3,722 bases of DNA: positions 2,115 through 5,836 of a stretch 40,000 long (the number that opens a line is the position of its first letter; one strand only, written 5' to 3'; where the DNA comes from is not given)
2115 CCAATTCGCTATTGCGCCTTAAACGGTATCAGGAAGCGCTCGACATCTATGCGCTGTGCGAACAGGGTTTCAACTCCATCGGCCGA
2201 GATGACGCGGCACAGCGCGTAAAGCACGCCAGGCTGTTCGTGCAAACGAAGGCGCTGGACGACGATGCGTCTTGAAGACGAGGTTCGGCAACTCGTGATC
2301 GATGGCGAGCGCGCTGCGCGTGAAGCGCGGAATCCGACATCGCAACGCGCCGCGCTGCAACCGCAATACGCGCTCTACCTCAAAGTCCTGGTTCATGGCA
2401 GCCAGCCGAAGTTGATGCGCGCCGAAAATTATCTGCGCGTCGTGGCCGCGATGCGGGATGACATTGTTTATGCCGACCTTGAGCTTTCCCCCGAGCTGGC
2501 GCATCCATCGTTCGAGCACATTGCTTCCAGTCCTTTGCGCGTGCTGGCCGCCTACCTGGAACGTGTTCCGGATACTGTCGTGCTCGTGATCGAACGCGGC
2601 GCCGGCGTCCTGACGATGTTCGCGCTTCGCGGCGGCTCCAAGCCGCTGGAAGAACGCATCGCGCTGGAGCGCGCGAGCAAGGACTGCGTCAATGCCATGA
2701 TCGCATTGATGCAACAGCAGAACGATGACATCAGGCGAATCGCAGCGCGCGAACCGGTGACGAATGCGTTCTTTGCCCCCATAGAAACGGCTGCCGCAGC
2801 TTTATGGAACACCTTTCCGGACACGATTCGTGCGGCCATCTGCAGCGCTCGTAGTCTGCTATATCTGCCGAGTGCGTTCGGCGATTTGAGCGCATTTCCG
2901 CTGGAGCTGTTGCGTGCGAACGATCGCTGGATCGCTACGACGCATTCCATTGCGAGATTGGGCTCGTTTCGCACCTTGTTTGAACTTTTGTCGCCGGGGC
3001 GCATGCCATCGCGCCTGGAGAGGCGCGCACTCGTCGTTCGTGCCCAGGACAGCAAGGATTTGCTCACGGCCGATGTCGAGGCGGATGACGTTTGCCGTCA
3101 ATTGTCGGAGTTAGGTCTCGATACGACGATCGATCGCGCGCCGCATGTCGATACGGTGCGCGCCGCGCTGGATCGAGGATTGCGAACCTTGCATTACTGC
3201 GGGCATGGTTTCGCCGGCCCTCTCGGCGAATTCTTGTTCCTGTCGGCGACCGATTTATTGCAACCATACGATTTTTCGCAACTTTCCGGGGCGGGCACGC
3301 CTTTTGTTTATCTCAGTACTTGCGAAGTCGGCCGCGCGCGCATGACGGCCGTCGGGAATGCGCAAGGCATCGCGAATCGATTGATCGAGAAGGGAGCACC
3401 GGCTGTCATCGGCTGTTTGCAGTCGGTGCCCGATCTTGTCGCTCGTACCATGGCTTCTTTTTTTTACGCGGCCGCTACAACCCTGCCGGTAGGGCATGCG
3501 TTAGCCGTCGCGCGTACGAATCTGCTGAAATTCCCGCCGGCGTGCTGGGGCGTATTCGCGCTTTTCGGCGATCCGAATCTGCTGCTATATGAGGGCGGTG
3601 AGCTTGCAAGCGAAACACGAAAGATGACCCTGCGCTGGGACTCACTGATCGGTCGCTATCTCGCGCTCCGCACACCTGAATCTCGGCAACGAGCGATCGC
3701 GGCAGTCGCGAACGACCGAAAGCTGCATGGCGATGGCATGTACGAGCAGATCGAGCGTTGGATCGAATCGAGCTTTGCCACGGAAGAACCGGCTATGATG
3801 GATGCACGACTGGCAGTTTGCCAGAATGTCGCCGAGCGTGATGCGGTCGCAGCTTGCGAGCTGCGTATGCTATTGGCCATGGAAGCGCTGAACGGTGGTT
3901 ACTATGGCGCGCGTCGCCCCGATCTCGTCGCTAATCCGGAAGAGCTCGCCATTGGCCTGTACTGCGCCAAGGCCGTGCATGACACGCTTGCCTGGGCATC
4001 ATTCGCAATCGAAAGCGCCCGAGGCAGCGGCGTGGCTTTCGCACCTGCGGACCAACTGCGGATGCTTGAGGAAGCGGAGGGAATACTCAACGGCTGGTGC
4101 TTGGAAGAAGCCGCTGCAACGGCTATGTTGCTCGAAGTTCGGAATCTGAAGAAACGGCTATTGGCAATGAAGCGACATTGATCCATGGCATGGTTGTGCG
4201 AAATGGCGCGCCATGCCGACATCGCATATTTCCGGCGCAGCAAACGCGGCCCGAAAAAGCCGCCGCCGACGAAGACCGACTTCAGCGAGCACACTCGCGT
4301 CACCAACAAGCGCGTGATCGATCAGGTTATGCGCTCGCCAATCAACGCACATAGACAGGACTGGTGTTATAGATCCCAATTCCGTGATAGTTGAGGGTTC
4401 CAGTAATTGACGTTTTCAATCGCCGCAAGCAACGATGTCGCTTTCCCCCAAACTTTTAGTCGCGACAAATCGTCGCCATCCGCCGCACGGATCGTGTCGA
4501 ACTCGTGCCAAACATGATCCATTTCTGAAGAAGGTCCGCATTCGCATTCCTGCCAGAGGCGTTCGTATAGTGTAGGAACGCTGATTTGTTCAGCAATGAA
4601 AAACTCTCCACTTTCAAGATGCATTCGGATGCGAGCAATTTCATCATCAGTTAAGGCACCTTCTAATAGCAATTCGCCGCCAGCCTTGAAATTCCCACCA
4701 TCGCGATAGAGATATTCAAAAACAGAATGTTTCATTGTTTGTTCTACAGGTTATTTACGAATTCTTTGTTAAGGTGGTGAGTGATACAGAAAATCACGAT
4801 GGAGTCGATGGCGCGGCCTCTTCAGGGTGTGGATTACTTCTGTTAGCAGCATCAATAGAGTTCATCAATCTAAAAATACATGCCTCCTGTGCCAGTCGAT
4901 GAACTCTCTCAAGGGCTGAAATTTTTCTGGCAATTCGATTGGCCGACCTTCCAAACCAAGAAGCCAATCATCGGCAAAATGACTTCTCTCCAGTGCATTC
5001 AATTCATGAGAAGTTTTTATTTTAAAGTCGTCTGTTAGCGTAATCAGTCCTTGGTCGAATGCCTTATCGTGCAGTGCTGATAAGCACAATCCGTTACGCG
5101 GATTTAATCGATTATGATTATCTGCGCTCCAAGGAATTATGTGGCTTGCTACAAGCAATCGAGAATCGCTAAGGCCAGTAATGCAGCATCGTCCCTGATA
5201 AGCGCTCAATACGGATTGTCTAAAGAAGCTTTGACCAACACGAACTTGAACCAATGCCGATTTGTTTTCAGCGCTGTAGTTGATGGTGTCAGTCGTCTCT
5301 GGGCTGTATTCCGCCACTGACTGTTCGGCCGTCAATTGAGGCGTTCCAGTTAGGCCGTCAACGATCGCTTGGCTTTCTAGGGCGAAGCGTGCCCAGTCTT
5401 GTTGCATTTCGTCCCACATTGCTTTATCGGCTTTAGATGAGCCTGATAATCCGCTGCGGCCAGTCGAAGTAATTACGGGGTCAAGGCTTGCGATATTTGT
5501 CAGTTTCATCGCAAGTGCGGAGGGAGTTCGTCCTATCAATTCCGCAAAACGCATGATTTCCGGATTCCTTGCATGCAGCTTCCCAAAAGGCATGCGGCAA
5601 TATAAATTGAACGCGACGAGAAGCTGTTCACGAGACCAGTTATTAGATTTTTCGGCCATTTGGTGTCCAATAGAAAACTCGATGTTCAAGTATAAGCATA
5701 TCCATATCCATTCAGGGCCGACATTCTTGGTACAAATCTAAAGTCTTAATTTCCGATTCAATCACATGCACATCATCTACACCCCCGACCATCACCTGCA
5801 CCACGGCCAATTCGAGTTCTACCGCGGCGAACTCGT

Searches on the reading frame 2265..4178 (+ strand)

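Call 74: search_protein_families(library=pfam, proteins=[window:2265-4178:+], max_evalue=0.001)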
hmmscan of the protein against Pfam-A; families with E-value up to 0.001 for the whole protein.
window:2265-4178:+ (638 aa): 2 families
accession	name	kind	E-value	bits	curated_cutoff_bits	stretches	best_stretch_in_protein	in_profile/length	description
PF12770.12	CHAT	-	1.1e-24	87.8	24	1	176-436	3-289/289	CHAT domain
PF01364.23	Peptidase_C25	-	1.5e-09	38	23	1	295-439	219-372/374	Peptidase family C25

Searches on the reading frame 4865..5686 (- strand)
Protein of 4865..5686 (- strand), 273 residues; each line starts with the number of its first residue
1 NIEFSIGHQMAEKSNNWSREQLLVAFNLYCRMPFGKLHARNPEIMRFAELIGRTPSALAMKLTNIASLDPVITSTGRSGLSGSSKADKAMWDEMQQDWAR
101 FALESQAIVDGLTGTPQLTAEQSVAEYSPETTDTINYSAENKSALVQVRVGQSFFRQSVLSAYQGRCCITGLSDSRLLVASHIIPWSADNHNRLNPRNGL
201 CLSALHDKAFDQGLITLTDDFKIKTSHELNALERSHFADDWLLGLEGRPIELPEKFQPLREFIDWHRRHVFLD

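Call 74: search_protein_families(library=pfam, proteins=[window:4865-5686:-], max_evalue=0.001)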
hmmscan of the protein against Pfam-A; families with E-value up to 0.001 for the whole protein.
window:4865-5686:- (273 aa): 1 family
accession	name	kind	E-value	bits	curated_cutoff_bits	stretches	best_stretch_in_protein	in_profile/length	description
PF13391.12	HNH_2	-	1.2e-13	51.2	21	1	167-217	1-65/66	HNH endonuclease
